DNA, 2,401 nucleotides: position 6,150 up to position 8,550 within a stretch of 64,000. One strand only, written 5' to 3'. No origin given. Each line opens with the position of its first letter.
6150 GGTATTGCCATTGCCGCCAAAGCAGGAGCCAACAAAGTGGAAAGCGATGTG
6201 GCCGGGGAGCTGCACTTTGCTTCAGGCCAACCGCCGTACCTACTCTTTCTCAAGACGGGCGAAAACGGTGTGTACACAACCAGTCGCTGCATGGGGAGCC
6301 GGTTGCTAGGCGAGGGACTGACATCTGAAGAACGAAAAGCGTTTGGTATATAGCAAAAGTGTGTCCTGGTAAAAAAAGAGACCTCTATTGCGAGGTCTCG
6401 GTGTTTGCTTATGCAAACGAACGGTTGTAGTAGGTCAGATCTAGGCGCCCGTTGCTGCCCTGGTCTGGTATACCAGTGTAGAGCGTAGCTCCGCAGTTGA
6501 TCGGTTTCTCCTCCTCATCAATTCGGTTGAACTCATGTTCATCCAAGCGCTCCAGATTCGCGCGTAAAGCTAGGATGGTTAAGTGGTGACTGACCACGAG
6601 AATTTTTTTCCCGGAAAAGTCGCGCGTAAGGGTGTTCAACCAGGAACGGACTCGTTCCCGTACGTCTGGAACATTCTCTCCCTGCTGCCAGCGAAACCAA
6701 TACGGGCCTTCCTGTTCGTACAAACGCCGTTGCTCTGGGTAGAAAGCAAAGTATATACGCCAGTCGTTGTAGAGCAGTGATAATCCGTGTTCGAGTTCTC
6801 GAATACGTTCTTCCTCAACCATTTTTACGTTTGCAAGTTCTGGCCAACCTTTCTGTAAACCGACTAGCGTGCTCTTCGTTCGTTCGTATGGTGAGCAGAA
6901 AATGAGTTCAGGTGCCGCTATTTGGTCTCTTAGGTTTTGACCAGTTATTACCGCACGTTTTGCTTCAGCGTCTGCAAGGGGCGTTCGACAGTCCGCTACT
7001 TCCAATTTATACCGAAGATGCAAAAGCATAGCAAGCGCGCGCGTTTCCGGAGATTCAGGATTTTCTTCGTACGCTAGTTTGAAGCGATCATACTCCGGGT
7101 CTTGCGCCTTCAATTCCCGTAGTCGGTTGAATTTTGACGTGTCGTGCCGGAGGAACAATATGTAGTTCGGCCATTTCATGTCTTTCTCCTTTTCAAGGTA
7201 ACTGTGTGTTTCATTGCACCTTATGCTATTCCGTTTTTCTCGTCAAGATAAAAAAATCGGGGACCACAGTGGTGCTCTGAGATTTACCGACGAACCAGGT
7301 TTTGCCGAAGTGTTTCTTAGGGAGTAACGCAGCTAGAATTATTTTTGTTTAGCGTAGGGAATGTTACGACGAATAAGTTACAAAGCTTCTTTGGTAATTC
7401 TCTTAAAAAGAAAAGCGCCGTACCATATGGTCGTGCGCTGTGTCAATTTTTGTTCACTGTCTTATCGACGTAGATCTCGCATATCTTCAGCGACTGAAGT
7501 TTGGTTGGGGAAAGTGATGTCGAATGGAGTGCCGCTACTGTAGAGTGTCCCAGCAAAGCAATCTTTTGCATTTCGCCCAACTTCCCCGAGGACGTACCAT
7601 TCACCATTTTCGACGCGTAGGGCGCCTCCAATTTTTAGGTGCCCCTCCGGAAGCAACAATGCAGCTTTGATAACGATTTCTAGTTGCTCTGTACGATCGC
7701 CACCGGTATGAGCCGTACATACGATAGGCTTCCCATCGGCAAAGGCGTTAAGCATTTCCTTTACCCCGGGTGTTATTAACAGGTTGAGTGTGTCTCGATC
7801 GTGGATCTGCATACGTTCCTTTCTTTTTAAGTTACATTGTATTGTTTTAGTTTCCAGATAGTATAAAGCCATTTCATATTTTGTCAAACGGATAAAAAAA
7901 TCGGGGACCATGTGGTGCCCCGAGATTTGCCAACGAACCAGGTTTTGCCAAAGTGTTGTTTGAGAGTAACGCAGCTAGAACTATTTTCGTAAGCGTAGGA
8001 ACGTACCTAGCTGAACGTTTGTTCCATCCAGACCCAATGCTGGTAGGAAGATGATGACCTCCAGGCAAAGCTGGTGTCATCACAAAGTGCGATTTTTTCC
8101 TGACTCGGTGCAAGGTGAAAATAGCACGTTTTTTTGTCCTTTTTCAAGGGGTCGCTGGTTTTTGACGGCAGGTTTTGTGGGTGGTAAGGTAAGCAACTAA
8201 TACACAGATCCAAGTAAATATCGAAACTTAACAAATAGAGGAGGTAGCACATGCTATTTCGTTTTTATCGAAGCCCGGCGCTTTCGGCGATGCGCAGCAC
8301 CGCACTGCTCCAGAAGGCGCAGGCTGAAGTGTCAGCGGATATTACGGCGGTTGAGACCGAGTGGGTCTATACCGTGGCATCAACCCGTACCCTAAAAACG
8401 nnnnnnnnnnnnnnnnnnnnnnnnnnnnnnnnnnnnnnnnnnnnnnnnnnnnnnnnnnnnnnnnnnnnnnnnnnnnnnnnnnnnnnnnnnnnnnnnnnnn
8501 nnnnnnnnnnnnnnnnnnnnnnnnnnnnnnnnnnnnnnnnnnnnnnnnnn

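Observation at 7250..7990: Duplicated ~100-nt element ending in a terminator hairpin, each followed by a promoter and a gene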

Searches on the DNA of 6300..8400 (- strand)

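Call 4: search_rna_families(source=window, start=6300, end=8400, threshold=evalue, max_evalue=10, show_alignments=3)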
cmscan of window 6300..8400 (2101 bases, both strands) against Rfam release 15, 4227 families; matches with E-value up to 10: 4.
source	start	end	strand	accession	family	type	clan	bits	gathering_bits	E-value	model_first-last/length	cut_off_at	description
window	7723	7758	-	RF00292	snoTBR5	Gene; snRNA; snoRNA; CD-box;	-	16.6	44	1.3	1-94/94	no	Small nucleolar RNA TBR5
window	6883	6957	+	RF01625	ceN28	Gene; snRNA; snoRNA; CD-box;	-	15.8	70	7.6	1-88/88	no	Caenorhabditis snoRNA ceN28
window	8283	8365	-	RF02137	HOXA11-AS1_1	Gene; lncRNA;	-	15.4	50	10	1-96/96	no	HOXA11 antisense RNA 1 conserved region 1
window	6377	6399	+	RF01762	whalefall-1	Gene; sRNA;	-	13.1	37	7.4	23-45/56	no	Whalefall-1 RNA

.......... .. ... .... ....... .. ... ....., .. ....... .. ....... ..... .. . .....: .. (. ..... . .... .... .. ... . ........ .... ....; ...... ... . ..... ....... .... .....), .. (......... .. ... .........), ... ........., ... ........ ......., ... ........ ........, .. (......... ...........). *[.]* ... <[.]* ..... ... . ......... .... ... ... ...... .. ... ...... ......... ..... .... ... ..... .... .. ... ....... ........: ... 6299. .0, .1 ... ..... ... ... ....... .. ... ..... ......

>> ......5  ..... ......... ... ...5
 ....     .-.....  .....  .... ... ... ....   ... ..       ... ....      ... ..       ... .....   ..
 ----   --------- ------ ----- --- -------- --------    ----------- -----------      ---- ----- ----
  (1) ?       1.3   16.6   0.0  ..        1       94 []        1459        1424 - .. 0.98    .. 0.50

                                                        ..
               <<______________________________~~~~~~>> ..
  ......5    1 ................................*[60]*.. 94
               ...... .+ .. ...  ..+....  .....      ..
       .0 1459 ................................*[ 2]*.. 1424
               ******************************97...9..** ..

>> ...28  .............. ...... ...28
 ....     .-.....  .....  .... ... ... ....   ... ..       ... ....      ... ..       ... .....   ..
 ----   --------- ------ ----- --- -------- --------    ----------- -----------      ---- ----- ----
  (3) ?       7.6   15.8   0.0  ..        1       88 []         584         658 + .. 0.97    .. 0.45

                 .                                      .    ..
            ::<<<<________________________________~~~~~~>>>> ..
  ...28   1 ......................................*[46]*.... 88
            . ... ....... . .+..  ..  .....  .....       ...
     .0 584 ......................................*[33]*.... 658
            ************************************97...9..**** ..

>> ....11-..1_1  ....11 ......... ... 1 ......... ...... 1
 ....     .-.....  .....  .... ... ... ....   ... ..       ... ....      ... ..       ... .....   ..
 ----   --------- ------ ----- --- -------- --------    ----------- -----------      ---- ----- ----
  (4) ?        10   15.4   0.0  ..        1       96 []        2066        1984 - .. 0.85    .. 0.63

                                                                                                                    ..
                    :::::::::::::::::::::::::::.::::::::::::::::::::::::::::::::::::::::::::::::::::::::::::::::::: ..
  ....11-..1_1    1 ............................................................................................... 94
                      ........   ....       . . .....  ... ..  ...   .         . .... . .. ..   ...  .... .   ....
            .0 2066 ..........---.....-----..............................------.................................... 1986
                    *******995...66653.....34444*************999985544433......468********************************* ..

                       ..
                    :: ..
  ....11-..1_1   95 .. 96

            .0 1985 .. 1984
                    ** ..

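Call 46: search_rna_families(sources=[L001], threshold=evalue, max_evalue=10)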
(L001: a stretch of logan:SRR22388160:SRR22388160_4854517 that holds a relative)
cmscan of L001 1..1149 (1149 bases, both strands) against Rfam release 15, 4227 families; matches with E-value up to 10: 1.
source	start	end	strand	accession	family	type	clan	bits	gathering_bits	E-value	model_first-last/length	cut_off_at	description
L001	517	637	+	RF02039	SPRY4-IT1_2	Gene; lncRNA;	-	19.1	40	0.14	1-120/120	no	SPRY4-IT1 conserved region 2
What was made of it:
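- On 6S RNA: No Rfam 6S hit (calls 4, 46).
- Closest known: 6S RNA. Different: No Rfam 6S model matches at E<=10 (calls 4, 46).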

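Call 67: search_dna_similar(query=window:7240-8150:-, collection=phages, mode=distant, max_rows=5)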
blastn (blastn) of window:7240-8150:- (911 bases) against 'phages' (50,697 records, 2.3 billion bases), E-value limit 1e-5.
No match.

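Call 68: search_dna_similar(query=window:7240-8150:-, collection=plasmids, mode=distant, max_rows=5)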
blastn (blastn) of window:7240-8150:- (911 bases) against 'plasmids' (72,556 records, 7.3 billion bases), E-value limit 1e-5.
No match.
